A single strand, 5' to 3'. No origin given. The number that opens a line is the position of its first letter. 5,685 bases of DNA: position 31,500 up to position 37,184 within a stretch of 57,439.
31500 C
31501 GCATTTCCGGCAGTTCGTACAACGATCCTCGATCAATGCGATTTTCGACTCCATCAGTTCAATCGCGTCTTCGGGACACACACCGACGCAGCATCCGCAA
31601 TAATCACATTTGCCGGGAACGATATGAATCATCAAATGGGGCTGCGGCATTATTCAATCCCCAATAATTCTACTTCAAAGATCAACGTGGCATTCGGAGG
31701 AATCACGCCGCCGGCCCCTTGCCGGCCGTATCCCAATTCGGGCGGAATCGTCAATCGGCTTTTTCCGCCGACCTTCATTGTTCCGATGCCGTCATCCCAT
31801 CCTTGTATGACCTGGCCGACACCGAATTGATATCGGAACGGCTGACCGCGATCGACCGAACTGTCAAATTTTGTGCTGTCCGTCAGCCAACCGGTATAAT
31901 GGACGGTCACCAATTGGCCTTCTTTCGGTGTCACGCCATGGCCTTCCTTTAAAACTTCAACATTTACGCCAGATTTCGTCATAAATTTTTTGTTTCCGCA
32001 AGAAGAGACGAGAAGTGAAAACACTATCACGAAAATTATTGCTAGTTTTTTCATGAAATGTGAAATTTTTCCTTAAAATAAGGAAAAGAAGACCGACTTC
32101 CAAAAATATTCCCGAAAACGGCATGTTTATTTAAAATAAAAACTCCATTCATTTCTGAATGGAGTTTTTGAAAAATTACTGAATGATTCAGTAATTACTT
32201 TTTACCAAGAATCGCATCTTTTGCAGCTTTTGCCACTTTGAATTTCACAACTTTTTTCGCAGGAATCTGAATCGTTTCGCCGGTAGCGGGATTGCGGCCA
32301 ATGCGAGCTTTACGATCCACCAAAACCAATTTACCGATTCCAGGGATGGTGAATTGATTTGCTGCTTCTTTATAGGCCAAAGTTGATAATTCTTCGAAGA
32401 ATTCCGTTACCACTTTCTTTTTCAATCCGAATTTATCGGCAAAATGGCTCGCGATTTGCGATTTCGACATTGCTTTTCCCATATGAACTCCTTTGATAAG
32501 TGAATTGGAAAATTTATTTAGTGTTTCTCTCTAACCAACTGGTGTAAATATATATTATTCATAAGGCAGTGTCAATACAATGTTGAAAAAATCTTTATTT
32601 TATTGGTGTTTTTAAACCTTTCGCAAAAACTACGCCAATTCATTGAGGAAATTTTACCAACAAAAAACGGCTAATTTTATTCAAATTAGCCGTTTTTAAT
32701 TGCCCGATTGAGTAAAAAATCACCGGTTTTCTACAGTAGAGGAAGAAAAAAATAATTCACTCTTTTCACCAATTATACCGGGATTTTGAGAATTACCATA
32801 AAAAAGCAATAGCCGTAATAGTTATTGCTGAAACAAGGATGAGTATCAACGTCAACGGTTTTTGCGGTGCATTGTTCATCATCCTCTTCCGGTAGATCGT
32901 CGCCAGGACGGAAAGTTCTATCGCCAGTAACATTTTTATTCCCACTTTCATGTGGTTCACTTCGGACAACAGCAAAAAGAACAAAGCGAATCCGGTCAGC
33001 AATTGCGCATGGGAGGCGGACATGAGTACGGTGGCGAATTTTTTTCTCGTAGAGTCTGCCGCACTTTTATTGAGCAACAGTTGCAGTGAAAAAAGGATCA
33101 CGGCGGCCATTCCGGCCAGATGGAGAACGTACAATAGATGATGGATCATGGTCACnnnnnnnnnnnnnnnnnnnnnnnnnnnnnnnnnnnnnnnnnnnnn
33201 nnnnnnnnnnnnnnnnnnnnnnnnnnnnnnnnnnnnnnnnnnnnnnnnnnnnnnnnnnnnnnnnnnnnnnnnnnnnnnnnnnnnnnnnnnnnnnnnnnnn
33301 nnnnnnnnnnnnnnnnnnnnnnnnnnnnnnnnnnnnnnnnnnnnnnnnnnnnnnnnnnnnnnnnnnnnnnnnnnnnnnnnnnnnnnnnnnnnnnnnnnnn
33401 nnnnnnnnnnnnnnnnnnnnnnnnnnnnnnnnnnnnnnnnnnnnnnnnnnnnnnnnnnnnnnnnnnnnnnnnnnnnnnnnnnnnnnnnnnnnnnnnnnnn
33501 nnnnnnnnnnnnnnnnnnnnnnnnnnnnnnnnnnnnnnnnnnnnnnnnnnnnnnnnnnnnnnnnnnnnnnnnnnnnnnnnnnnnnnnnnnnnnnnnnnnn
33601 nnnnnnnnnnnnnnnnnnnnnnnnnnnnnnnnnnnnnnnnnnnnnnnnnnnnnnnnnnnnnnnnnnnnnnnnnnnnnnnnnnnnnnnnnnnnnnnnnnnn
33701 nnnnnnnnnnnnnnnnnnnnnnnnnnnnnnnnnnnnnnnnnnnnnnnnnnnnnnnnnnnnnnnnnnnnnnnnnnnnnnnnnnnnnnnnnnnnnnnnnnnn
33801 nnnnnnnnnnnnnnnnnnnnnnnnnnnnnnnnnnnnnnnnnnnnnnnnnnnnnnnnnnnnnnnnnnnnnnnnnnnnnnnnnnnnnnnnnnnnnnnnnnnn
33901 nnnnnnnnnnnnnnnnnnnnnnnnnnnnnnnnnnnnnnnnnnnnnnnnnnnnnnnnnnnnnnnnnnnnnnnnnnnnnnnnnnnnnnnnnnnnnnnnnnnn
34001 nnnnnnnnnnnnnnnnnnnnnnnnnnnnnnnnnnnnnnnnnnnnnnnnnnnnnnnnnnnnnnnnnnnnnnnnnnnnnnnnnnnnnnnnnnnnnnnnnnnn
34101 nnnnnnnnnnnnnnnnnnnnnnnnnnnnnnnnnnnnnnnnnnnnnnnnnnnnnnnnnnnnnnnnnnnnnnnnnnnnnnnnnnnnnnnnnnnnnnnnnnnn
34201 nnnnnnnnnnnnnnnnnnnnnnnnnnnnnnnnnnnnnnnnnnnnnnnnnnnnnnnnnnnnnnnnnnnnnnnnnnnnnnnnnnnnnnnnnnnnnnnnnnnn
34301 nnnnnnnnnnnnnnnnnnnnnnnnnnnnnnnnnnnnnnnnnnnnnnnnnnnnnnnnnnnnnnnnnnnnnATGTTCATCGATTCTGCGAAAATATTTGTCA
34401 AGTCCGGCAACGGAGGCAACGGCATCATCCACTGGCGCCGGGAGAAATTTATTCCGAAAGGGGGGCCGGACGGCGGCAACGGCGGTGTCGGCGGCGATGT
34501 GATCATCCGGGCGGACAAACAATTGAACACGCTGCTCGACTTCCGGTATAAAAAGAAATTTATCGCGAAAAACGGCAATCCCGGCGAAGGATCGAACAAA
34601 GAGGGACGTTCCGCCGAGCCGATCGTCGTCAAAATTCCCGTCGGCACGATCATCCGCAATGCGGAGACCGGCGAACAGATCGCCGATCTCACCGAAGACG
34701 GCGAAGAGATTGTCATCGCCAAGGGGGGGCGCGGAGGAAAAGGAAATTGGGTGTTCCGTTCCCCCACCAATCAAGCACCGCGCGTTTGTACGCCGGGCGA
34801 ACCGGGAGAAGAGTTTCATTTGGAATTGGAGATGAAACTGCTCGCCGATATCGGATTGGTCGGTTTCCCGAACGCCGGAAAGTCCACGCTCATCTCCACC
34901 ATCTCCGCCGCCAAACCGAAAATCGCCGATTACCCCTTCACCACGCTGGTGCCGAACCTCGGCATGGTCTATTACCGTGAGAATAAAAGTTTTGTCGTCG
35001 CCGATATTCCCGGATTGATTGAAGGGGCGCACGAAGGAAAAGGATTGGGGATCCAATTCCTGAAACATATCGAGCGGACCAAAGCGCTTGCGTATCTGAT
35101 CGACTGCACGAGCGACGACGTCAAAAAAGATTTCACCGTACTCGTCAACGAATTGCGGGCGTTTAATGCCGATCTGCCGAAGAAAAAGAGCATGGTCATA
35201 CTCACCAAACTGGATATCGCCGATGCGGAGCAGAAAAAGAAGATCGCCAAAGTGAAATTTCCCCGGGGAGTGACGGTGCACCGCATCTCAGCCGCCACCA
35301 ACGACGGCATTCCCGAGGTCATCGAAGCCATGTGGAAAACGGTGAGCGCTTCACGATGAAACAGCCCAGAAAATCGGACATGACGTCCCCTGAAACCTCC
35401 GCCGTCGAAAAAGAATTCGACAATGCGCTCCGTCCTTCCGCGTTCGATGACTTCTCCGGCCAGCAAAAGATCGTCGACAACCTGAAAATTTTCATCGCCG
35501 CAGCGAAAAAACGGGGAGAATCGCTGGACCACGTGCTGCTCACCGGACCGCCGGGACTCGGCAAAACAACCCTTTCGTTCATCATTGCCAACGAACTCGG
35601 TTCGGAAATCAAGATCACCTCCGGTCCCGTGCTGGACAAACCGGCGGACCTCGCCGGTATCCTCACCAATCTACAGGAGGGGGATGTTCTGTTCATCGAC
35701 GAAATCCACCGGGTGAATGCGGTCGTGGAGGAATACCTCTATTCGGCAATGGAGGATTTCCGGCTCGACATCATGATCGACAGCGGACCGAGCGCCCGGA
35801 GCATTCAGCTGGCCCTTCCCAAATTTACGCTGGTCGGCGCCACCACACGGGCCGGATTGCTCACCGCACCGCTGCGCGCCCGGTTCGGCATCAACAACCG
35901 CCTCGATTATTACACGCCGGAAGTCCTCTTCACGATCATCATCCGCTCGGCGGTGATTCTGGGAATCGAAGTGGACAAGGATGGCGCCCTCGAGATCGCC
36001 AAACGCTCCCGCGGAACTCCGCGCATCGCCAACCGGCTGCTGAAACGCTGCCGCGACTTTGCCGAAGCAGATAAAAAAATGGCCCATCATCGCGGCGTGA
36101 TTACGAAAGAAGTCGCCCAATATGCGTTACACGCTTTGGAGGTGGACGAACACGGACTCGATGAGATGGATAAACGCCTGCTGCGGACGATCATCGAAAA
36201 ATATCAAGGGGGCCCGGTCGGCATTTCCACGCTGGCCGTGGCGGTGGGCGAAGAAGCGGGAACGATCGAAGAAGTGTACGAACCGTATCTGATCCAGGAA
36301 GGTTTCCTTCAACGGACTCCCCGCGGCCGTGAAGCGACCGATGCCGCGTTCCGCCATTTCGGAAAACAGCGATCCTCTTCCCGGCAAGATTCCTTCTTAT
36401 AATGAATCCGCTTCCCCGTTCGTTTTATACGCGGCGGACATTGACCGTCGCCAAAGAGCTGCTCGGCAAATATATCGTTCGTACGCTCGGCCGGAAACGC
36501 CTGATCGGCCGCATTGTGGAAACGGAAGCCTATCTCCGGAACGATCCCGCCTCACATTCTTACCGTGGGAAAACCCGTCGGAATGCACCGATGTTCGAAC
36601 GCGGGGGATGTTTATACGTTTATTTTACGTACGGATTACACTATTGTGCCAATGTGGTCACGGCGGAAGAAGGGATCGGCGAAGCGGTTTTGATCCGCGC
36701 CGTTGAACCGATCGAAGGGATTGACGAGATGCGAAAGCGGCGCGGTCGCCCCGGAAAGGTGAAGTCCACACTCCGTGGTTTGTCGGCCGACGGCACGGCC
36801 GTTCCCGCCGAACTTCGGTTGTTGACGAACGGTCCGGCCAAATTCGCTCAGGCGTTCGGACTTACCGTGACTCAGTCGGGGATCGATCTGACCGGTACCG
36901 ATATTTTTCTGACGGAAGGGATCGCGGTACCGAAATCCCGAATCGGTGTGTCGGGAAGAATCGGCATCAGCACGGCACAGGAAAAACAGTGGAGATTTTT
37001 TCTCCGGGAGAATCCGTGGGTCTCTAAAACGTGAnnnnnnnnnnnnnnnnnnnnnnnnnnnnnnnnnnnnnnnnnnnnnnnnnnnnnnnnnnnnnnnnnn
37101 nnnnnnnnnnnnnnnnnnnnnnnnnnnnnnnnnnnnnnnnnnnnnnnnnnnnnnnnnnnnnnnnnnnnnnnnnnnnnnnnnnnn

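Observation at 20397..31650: Candidate archaeal-type ether-lipid gene set inside one bacterial envelope operon (DGGGPS + GGR + ferredoxin + CdsA)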

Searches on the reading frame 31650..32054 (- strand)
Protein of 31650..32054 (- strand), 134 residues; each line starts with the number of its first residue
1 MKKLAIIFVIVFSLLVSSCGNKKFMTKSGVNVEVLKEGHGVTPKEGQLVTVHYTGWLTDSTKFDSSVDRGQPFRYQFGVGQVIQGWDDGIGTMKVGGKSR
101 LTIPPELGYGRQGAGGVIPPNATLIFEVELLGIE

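Call 4: search_protein_families(library=pfam, proteins=[window:31650-32054:-], max_evalue=0.01)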
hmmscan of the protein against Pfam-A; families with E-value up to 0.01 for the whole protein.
window:31650-32054:- (134 aa): 1 family
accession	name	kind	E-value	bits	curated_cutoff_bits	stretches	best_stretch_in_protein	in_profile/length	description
PF00254.34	FKBP_C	-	9.4e-37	125.7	21.1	1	42-131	4-94/94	FKBP-type peptidyl-prolyl cis-trans isomerase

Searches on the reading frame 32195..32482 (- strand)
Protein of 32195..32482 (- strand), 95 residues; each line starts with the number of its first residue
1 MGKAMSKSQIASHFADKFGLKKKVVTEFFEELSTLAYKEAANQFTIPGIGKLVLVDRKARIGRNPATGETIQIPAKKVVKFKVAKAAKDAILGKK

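Call 66: search_protein_families(library=pfam, proteins=[window:32195-32482:-], max_evalue=0.01)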
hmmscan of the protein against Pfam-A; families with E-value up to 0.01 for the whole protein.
window:32195-32482:- (95 aa): 2 families
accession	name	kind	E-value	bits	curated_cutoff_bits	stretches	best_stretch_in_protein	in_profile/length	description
PF00216.26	Bac_DNA_binding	-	3.8e-22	78.8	22.4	1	5-91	1-89/90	Bacterial DNA-binding protein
PF18289.6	HU-CCDC81_euk_2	-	0.0051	17.2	26.1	1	23-60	23-60/75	CCDC81 eukaryotic HU domain 2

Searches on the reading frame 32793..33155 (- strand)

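Call 66: search_protein_families(library=pfam, proteins=[window:32793-33155:-], max_evalue=0.01)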
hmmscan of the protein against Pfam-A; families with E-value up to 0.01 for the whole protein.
window:32793-33155:- (120 aa): 1 family
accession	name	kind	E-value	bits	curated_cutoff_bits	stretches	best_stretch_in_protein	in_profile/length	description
PF07457.16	DUF1516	-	0.0088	16.6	30.5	0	16-113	9-105/108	Protein of unknown function (DUF1516)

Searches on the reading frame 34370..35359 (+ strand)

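Call 13: search_protein_families(library=pfam, proteins=[window:34370-35359:+], max_evalue=0.0001)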
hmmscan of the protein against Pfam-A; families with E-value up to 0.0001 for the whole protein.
window:34370-35359:+ (329 aa): 4 families
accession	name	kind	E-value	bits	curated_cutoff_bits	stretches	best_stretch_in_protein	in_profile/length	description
PF01018.28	GTP1_OBG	-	1.1e-62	210.7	27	1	3-157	1-155/155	GTP1/OBG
PF01926.29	MMR_HSR1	-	2.5e-24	86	21.9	1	161-280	2-113/113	50S ribosome-binding GTPase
PF02421.24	FeoB_N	-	9.1e-10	38.7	27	1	161-320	3-155/156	Ferrous iron transport protein B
PF04670.18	Gtr1_RagA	-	6.7e-05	22.9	22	1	163-294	4-134/232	Gtr1/RagA G protein conserved region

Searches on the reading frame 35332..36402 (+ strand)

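Call 13: search_protein_families(library=pfam, proteins=[window:35332-36402:+], max_evalue=0.0001)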
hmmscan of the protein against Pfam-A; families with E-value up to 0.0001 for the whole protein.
window:35332-36402:+ (356 aa): 8 families
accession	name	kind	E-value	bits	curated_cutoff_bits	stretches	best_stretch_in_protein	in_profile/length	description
PF05496.18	RuvB_N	-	3.5e-78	261.3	27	1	33-191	1-159/159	Holliday junction DNA helicase RuvB P-loop domain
PF17864.7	AAA_lid_4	-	2.4e-27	94.9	27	1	194-272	1-74/74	RuvB AAA lid domain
PF05491.19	RuvB_C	-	1.6e-25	89.2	24.7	1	273-343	1-71/72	RuvB C-terminal winged helix domain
PF00004.35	AAA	-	6.7e-18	65.8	21.2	1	68-190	1-128/131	ATPase family associated with various cellular activities (AAA)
PF07728.20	AAA_5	-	1.5e-08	35.2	22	1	67-185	1-139/139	AAA domain (dynein-related subfamily)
PF06068.19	TIP49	-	4.6e-05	23.2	23.8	0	40-96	25-81/347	TIP49 P-loop domain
PF20720.3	nSTAND3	-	7.1e-05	23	27.2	0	58-124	10-73/155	Novel STAND NTPase 3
PF13173.12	AAA_14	-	7.5e-05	23.2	27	0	68-147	5-93/129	AAA domain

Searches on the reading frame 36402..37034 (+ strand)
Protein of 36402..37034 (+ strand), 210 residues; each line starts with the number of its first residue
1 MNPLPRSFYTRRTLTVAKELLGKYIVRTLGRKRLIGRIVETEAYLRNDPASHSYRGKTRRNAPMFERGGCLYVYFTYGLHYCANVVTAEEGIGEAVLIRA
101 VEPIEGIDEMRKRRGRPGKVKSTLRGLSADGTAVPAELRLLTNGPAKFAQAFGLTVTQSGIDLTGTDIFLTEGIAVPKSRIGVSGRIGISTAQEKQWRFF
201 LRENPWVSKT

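Call 13: search_protein_families(library=pfam, proteins=[window:36402-37034:+], max_evalue=0.0001)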
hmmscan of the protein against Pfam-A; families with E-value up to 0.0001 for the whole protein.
window:36402-37034:+ (210 aa): 1 family
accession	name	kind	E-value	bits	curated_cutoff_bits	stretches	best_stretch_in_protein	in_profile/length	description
PF02245.21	Pur_DNA_glyco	-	2.3e-63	213.2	27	1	7-205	1-181/181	Methylpurine-DNA glycosylase (MPG)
